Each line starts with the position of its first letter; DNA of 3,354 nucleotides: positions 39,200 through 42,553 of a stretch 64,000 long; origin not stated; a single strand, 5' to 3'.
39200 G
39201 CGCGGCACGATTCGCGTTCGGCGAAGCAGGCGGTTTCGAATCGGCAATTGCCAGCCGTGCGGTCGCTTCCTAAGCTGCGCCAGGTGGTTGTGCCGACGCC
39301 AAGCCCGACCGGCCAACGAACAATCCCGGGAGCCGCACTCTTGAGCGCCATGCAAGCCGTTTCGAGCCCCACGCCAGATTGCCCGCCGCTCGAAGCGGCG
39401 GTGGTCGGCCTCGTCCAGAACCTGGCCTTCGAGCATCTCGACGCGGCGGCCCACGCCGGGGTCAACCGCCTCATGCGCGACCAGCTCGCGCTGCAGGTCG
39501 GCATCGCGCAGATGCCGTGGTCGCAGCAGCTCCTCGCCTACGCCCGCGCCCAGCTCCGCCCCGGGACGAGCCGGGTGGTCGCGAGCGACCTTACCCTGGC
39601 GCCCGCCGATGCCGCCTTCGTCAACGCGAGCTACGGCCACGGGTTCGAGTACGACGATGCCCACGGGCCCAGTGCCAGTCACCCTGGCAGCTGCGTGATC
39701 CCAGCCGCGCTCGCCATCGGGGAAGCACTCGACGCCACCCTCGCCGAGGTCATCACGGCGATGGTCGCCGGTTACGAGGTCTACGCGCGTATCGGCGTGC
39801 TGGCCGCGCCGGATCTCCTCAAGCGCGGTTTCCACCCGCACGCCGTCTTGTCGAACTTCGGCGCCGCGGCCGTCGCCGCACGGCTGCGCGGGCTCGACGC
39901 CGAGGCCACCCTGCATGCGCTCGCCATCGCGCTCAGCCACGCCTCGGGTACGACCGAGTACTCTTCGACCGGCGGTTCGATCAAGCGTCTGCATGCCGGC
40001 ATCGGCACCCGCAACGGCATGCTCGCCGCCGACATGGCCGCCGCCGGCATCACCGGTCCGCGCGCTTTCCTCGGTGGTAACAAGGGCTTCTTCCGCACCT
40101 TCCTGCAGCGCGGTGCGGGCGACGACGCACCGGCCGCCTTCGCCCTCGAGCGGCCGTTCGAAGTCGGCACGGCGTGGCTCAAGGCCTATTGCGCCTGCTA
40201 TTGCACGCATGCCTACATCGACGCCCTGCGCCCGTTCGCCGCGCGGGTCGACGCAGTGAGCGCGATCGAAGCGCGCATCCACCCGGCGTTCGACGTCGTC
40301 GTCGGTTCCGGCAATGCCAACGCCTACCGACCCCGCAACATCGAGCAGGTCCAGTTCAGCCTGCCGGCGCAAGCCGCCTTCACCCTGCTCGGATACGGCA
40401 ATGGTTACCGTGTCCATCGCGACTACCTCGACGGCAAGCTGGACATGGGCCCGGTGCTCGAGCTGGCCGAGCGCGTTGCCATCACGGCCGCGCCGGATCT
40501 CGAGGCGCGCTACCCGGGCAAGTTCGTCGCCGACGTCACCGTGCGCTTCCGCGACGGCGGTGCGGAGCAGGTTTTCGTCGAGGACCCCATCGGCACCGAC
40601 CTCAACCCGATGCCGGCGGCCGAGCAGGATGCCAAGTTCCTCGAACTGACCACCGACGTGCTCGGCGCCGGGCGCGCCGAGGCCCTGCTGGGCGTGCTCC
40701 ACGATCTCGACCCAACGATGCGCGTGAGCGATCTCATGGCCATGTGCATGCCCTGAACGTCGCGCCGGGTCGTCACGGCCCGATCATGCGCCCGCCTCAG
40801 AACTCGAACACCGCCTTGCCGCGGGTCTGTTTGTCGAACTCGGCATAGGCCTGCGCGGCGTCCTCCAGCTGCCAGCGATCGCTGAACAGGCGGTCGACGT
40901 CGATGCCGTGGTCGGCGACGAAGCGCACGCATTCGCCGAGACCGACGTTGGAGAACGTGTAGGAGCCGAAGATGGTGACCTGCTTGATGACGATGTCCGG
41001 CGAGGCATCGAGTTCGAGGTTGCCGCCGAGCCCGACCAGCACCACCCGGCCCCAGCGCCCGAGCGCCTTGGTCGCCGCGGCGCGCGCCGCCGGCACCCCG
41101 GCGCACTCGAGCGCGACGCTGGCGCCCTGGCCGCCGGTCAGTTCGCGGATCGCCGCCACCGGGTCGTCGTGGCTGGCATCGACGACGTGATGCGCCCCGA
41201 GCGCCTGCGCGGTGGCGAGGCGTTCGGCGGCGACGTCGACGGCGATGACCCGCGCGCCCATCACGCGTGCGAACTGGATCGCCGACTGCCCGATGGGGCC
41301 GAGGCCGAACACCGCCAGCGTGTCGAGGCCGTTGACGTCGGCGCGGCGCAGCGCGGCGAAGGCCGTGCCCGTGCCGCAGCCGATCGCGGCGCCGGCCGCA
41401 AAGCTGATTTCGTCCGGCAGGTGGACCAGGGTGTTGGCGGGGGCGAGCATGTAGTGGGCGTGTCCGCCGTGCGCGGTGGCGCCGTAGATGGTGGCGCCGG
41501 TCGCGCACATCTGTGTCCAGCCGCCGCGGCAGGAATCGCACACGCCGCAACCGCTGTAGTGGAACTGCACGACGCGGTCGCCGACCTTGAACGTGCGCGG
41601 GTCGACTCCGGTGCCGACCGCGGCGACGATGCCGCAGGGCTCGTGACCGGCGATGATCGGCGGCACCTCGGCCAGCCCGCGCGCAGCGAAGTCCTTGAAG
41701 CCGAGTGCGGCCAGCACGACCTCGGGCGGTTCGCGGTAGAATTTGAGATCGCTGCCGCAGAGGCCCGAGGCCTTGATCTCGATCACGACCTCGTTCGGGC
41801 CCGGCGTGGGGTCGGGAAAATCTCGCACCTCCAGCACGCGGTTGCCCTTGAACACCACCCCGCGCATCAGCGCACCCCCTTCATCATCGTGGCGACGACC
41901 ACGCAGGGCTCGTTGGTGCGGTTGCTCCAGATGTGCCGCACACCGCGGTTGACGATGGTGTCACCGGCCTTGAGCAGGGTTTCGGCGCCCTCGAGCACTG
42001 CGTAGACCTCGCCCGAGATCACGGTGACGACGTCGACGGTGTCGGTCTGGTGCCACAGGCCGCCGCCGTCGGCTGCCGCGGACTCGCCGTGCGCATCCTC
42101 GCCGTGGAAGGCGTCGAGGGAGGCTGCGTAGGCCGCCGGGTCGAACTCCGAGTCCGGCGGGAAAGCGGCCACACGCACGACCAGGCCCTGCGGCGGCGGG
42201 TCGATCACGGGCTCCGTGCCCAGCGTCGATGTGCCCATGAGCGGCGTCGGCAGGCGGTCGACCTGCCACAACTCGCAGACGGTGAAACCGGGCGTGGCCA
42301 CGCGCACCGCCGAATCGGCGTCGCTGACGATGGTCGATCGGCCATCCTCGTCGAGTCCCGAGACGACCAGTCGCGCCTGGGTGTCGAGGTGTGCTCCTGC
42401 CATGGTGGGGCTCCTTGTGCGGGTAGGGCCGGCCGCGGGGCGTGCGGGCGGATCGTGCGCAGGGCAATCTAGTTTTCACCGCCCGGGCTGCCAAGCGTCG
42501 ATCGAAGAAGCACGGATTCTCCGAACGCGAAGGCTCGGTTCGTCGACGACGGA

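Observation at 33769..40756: C5-dicarboxylate (itaconate/mesaconate/methylsuccinate-like) CoA-ester catabolic cluster with an accessory EthD-SDR-cupin module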

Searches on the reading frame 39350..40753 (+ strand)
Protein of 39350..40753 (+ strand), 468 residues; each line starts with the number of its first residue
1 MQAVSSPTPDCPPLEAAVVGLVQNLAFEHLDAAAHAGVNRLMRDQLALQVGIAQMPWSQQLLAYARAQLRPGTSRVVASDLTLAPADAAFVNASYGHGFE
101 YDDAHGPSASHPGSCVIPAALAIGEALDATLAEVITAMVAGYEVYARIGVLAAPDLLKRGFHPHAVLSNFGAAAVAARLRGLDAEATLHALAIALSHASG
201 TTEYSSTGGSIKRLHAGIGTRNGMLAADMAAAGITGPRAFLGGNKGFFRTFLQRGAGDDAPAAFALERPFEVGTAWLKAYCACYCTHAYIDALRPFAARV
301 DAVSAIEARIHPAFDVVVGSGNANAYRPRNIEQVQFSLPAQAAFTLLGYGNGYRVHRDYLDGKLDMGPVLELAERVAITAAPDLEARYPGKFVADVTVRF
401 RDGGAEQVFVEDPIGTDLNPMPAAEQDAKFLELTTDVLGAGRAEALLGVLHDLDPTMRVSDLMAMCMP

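Call 5: search_protein_families(library=pfam, proteins=[window:39350-40753:+])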
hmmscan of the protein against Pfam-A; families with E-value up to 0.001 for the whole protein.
seq(468 aa): 2 families
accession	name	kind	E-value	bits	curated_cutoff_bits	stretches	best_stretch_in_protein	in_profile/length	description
PF03972.19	MmgE_PrpD_N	-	3.3e-53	180.9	32.1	1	21-253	6-237/244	MmgE/PrpD N-terminal domain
PF19305.4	MmgE_PrpD_C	-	2.7e-20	73.3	32.1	1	280-445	1-163/173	MmgE/PrpD C-terminal domain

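Call 6: search_protein_families(library=ncbifam, proteins=[window:39350-40753:+])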
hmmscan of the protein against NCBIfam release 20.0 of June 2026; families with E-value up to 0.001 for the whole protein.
seq(468 aa): 3 families
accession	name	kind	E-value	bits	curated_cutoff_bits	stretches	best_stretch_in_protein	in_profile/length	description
NF042438.1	PrpD_hiGCgrampos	equivalog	5.2e-08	31.9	950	1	38-324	44-332/499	2-methylcitrate dehydratase PrpD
NF006943.0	PRK09425.1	equivalog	1.6e-06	27.1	575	1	44-252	43-262/480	bifunctional 2-methylcitrate dehydratase/aconitate hydratase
TIGR02330.1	prpD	equivalog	2.4e-06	26.6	458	1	68-253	56-251/468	2-methylcitrate dehydratase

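Call 34: search_dna_similar(query=window:39350-40753:+, collection=plasmids, mode=protein, max_rows=40, max_evalue=1e-20)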
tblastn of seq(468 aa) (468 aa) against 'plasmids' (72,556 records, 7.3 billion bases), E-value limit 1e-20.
Records with a match: 28; places in all: 29; records where one place covers at least 80% of the query: 24.
Best place of each record, by identity: 60-80% 4; <60% 24.
By first word of the organism name: Bradyrhizobium 7; Burkholderia 4; Paracoccus 4; Cupriavidus 2; Natribaculum 2; Proteus 2; Sphingobium 1; Streptomyces 1; Rhodococcus 1; Halomarina 1; and 3 more.
By predicted mobility (MOB-suite, as given by PLSDB): non-mobilizable 13; mobilizable 10; conjugative 5.
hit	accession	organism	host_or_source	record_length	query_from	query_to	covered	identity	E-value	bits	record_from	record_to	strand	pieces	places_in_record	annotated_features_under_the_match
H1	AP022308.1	Burkholderia sp. SFA1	-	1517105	6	466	99%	73.1%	0e+0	617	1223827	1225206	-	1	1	2-methylcitrate dehydratase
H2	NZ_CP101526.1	Burkholderia arboris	mixed culture,soil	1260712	10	465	97%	73.2%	0e+0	625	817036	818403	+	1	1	none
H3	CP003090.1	Burkholderia sp. YI23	-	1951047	10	466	98%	73.1%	0e+0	616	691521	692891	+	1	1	mmgE/prpD: MmgE/PrpD family protein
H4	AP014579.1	Burkholderia sp. RPE67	Riptortus pedestris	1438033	10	466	98%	72.9%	0e+0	618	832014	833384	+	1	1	mmgE: MmgE/PrpD family protein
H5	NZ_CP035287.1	Paracoccus versutus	whole organism,soil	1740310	1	467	100%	55.1%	9e-137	441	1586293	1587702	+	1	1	none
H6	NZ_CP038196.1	Paracoccus versutus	single cell,soil adjacent to the roots ...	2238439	1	467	100%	55.1%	1e-136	441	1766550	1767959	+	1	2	none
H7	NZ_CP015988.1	Sphingobium sp. EP60837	cell culture,soil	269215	14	465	97%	47.6%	4e-102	342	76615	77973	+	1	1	MmgE/PrpD family protein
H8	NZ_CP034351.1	Streptomyces sp. W1SF4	-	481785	59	468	88%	32.7%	3e-24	114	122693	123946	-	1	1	MmgE/PrpD family protein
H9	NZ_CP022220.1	Bradyrhizobium guangxiense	peanut,cell culture,roots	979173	1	463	99%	28.9%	2e-22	108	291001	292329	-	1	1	MmgE/PrpD family protein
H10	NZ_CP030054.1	Bradyrhizobium guangzhouense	Arachis hypogaea,Microbe,nodule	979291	1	463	99%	28.9%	2e-22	108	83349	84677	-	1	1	MmgE/PrpD family protein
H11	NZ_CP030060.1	Bradyrhizobium sp. CCBAU 53351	Arachis hypogaea,Microbe,nodule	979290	1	463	99%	28.9%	2e-22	108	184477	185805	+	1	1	MmgE/PrpD family protein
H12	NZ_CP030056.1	Bradyrhizobium sp. CCBAU 53340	Arachis hypogaea,Microbe,nodule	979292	1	463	99%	28.9%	2e-22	108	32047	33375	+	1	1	MmgE/PrpD family protein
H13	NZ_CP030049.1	Bradyrhizobium sp. CCBAU 53338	Arachis hypogaea,Microbe,nodule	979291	1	463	99%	28.9%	2e-22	108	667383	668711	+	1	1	MmgE/PrpD family protein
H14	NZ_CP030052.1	Bradyrhizobium guangdongense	peanut,cell culture,roots of peanut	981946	1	463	99%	28.9%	2e-22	108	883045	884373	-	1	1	MmgE/PrpD family protein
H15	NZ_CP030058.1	Bradyrhizobium guangdongense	Arachis hypogaea,Microbe,nodule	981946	1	463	99%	28.9%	2e-22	108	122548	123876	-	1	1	MmgE/PrpD family protein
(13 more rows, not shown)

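Call 35: get_annotated_region(hit=H4, flank=10000)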
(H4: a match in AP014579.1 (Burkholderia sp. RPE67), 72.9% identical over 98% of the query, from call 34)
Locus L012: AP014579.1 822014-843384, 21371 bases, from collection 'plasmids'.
description: Burkholderia sp. RPE67 plasmid p1 DNA, complete genome
organism: Burkholderia sp. RPE67 (NCBI taxid 758796)
taxonomy: Bacteria; Pseudomonadota; Betaproteobacteria; Burkholderiales; Burkholderiaceae; Burkholderia; Burkholderia sp. RPE67
host: -; source: Riptortus pedestris; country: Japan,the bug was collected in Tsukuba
typing (MOB-suite, as given by PLSDB): non-mobilizable
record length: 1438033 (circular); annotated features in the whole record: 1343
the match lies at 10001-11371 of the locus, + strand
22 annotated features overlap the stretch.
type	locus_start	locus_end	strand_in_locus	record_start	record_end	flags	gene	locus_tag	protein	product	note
CDS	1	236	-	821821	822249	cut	-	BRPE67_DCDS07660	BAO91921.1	uncharacterized protein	-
CDS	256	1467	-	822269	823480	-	-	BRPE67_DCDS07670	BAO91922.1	acetyl-coA acetyltransferase-like protein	-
CDS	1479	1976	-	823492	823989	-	maoC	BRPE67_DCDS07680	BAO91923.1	MaoC domain protein dehydratase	-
CDS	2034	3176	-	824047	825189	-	-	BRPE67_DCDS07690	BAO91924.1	acyl-coA dehydrogenase-like protein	-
CDS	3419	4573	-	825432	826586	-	-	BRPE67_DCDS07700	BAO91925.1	alpha-methylacyl-coA racemase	-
CDS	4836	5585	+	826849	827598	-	-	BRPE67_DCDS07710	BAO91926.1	electron transfer flavoprotein, beta subunit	-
CDS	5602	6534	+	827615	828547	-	-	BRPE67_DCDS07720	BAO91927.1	electron transfer flavoprotein alpha and beta-subunits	-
CDS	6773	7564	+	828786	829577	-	-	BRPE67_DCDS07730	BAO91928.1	short-chain dehydrogenase/reductase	-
CDS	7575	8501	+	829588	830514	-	-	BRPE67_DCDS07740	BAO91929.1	esterase/lipase/thioesterase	-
CDS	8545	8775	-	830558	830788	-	-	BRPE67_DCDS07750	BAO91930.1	uncharacterized protein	-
CDS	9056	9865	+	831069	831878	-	-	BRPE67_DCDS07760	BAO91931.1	enoyl-coA hydratase/isomerase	-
CDS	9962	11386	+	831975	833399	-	mmgE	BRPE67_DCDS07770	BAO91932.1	MmgE/PrpD family protein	-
CDS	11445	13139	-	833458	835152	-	-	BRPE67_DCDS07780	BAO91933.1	electron-transferring-flavoprotein dehydrogenase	-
CDS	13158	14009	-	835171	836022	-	hpaI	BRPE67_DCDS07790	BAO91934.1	HpcH/HpaI aldolase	-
CDS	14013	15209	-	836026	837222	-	-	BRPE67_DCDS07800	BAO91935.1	L-carnitine dehydratase/bile acid-inducible protein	-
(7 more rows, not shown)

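Call 67: search_solved_structures(query=window:39350-40753:+, max_evalue=0.00001)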
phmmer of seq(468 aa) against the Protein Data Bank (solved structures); distinct sequences matched with E-value up to 0.00001: 11.
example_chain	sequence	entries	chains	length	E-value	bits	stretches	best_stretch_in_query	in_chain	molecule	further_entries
2hp3_A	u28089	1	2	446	4.2e-24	88.6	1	58-435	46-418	IDS-epimerase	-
2hp0_A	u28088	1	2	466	4.9e-24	88.4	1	58-435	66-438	IDS-epimerase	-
7br9_A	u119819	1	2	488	6.7e-22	81.4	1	18-294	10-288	Cis-aconitate decarboxylase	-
6r6t_A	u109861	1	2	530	8.3e-22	81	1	19-294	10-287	Cis-aconitate decarboxylase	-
12vt_A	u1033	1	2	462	1.2e-20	77.2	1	79-455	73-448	Cis-aconitate decarboxylase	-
12vw_A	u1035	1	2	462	1.4e-20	77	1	79-454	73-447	Cis-aconitate decarboxylase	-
12ux_A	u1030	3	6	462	2.3e-20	76.3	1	79-454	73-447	Cis-aconitate decarboxylase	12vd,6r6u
7bra_A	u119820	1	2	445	4.6e-20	75.3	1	77-351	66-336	Bacillus subtilis IRG1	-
12vq_A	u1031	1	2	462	3.5e-19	72.4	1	79-454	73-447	Cis-aconitate decarboxylase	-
7e9d_A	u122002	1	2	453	1.3e-18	70.5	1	77-351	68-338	IRG1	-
6s62_A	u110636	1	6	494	6.5e-07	32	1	119-254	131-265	Propionate catabolic protein PrpD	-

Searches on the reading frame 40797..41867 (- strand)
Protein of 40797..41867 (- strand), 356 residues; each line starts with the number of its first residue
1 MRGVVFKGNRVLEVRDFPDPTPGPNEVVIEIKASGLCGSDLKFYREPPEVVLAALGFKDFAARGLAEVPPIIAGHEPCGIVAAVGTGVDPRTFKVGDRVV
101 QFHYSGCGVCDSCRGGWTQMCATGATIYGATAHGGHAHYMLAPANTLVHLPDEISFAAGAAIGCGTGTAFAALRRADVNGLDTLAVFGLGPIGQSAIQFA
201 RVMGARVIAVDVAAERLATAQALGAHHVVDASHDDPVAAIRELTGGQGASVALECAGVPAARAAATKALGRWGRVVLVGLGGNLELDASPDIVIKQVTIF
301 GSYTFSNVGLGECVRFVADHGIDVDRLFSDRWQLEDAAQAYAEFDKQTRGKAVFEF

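Call 5: search_protein_families(library=pfam, proteins=[window:40797-41867:-])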
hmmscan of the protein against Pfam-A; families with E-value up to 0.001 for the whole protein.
window:40797-41867:- (356 aa): 6 families
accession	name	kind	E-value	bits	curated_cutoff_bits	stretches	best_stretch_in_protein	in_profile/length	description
PF00107.32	ADH_zinc_N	-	4.4e-31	107.9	31.8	1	191-306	1-116/129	Zinc-binding dehydrogenase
PF08240.17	ADH_N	-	2.7e-24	85.8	23.5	1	23-152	1-104/104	Alcohol dehydrogenase GroES-like domain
PF13602.12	ADH_zinc_N_2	-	3.1e-07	31.8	27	1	223-353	1-133/134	Zinc-binding dehydrogenase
PF16912.11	Glu_dehyd_C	-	1.8e-05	24.8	34.9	1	182-348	32-205/211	Glucose dehydrogenase C-terminus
PF01262.27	AlaDh_PNT_C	-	0.00022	21.2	23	1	184-228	31-76/214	Alanine dehydrogenase/PNT, C-terminal domain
PF02826.25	2-Hacid_dh_C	-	0.00057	19.7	25.1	1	182-225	37-80/178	D-isomer specific 2-hydroxyacid dehydrogenase, NAD binding domain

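Call 6: search_protein_families(library=ncbifam, proteins=[window:40797-41867:-])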
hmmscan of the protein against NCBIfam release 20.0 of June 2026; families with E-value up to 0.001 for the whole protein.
window:40797-41867:- (356 aa): 27 families (the best 25 are shown)
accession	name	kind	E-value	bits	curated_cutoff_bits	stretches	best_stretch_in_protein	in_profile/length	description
NF041097.1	keto_inos_dh_IolM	equivalog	8.6e-51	172.8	450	1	10-353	38-386/389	scyllo-inosose 3-dehydrogenase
NF003808.0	PRK05396.1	equivalog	3.8e-47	160.8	380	1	12-355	13-339/341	L-threonine 3-dehydrogenase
TIGR00692.1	tdh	equivalog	2.3e-44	151.8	458.35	1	12-354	11-338/340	L-threonine 3-dehydrogenase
TIGR03989.1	Rxyl_3153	subfamily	2.2e-43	148.9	440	2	134-345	139-359/370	NDMA-dependent alcohol dehydrogenase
NF006940.0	PRK09422.1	equivalog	7.1e-42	143.6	344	1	9-356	9-335/338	alcohol dehydrogenase AdhP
NF010344.0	PRK13771.1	subfamily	3.9e-40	137.8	349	1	1-353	1-330/334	putative alcohol dehydrogenase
TIGR03451.1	mycoS_dep_FDH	equivalog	9.9e-36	123.3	512.9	1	9-282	11-279/358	S-(hydroxymethyl)mycothiol dehydrogenase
TIGR03366.1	HpnZ_proposed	hypoth_equivalog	9.9e-35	120.2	328.1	1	25-321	6-297/315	putative phosphonate catabolism associated alcohol dehydrogenase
NF047908.1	AldhRedAhr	equivalog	5.4e-34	117.6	470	1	12-325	16-306/335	NADPH-dependent aldehyde reductase Ahr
NF007489.0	PRK10083.1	equivalog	1e-32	113.4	376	1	1-349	1-328/339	Zn-dependent oxidoreductase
NF041172.1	AcrlCoa_red_Thmprot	equivalog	2.2e-32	112.3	500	1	1-351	1-329/334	acryloyl-CoA reductase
NF007642.0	PRK10309.1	equivalog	3e-32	112.2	550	1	1-352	1-342/347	galactitol-1-phosphate 5-dehydrogenase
TIGR02818.1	adh_III_F_hyde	equivalog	3.2e-28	98.9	543.95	2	124-341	128-353/368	S-(hydroxymethyl)glutathione dehydrogenase/class III alcohol dehydrogenase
NF007375.0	PRK09880.1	equivalog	4.3e-26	91.5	469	1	25-351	28-338/344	L-idonate 5-dehydrogenase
TIGR02824.1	quinone_pig3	subfamily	4.5e-26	91.6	296.8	1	121-302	79-262/325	putative NAD(P)H quinone oxidoreductase, PIG3 family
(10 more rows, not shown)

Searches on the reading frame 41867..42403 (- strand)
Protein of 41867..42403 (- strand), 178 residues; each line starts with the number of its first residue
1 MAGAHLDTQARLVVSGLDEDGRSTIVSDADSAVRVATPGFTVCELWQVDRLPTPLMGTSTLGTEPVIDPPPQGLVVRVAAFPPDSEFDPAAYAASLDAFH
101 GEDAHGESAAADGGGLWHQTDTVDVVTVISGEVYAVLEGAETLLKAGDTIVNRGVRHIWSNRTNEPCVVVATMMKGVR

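Call 5: search_protein_families(library=pfam, proteins=[window:41867-42403:-])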
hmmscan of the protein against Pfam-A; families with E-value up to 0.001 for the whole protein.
window:41867-42403:- (178 aa): 1 family
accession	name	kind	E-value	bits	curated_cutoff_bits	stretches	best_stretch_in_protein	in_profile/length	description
PF07883.17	Cupin_2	-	2.7e-08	33.8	27.2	1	117-171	13-68/70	Cupin domain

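Call 6: search_protein_families(library=ncbifam, proteins=[window:41867-42403:-])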
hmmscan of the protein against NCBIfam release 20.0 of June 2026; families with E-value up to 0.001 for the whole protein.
window:41867-42403:- (178 aa): 1 family
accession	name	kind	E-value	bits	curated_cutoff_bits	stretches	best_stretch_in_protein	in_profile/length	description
NF007408.0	PRK09943.1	equivalog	0.00033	20.3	211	1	113-171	121-178/185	HTH-type transcriptional regulator PuuR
